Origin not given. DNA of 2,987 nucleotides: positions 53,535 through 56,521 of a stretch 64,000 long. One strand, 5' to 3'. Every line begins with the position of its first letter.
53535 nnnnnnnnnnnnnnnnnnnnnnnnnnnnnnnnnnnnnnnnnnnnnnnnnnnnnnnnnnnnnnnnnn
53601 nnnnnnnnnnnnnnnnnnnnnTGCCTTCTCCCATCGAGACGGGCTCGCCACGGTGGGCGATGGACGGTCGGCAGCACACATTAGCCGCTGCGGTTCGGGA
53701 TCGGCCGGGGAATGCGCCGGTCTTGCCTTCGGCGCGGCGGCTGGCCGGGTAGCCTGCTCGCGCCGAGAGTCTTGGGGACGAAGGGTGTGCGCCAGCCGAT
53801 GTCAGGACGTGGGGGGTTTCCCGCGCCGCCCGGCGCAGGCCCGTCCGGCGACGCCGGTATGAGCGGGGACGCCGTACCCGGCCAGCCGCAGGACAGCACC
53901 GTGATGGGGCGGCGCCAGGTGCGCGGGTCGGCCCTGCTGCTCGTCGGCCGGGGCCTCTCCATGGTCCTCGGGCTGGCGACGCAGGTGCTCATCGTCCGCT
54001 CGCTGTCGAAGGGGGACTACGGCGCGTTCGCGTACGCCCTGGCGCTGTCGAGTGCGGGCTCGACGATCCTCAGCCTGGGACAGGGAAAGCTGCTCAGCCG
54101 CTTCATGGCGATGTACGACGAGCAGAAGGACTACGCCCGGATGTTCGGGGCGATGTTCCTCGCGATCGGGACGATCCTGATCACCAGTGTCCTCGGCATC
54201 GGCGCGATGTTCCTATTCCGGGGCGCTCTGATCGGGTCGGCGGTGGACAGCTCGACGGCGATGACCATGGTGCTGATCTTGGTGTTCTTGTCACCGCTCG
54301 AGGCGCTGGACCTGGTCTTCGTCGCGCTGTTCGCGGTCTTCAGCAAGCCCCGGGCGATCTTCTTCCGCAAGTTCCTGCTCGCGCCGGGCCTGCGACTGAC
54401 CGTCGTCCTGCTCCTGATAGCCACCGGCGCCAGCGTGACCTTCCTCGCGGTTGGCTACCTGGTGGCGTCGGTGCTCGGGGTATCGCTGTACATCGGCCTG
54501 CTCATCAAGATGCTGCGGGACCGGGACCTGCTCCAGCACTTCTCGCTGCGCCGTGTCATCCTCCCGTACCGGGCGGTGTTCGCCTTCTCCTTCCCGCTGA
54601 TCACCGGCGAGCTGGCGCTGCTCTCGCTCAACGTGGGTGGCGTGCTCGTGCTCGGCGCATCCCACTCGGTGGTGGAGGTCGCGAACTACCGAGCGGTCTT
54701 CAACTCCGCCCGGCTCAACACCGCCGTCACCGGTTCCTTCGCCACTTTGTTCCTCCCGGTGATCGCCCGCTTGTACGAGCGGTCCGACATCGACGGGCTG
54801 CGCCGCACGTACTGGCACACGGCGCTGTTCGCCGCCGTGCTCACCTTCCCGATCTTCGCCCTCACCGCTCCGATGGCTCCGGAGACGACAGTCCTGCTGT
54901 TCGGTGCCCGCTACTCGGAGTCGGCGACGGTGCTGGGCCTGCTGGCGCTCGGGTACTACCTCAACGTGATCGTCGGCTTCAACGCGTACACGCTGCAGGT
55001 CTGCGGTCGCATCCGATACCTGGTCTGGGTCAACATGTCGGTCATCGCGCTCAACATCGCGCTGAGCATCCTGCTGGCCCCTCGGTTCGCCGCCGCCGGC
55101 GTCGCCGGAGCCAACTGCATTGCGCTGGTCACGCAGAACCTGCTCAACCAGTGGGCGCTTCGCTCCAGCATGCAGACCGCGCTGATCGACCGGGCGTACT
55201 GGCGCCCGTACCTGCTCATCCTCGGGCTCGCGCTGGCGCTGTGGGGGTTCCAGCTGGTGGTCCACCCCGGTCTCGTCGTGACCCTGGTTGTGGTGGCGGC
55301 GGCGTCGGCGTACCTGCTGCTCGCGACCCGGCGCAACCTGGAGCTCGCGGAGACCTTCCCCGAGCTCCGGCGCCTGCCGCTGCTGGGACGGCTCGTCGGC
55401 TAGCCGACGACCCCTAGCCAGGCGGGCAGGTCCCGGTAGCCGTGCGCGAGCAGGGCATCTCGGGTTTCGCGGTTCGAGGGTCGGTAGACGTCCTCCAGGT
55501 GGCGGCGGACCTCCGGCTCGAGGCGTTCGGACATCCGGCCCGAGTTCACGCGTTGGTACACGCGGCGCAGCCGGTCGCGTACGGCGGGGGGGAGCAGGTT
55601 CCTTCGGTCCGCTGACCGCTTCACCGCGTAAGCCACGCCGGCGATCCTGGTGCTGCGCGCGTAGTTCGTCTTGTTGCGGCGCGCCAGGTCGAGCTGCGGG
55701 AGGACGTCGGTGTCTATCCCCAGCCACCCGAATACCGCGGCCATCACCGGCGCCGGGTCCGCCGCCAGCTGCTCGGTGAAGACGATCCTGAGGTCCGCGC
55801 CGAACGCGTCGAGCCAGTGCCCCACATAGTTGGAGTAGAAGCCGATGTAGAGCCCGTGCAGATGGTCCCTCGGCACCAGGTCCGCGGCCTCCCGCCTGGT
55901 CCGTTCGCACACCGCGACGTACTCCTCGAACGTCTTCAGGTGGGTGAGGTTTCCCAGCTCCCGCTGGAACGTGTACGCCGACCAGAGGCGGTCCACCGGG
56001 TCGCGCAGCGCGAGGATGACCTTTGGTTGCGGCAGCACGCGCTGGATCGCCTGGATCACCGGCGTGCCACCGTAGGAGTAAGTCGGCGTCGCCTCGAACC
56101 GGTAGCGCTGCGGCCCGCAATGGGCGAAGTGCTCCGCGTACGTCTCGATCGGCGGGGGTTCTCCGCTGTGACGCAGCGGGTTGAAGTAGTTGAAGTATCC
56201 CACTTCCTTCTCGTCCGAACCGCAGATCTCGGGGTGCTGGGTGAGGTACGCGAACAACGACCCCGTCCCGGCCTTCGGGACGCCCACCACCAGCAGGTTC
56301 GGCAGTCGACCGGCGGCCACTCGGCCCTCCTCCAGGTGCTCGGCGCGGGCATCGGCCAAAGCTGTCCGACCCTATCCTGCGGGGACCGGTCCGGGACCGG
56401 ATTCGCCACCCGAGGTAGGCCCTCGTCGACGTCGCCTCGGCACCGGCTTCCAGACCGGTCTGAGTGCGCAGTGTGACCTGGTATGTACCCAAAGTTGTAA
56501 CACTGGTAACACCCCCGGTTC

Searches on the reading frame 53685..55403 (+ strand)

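Call 32: search_protein_families(library=pfam, proteins=[window:53685-55403:+], max_evalue=0.001)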
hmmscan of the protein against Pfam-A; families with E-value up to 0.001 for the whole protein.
window:53685-55403:+ (572 aa): 1 family
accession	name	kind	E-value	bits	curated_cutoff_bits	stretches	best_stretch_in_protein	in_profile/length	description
PF01943.22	Polysacc_synt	-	1.5e-10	41.4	28.2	1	79-363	2-273/274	Polysaccharide biosynthesis protein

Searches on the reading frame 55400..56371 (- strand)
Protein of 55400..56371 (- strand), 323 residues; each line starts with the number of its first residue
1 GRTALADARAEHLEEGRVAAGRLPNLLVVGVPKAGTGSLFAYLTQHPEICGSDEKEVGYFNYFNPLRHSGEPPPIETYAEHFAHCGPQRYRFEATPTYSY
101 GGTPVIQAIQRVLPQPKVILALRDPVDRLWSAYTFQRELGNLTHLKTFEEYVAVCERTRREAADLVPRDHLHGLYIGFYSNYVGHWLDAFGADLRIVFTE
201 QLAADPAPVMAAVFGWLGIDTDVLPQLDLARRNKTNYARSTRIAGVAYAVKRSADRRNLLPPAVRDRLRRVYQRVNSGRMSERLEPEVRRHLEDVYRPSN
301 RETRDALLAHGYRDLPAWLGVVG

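Call 32: search_protein_families(library=pfam, proteins=[window:55400-56371:-], max_evalue=0.001)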
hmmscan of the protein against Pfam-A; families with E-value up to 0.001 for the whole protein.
window:55400-56371:- (323 aa): 2 families
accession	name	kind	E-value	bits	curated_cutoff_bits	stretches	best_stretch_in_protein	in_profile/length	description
PF00685.33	Sulfotransfer_1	-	2e-11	44.2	22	1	24-222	2-190/255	Sulfotransferase domain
PF13469.12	Sulfotransfer_3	-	1.4e-10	42.2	27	1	86-221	99-214/216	Sulfotransferase family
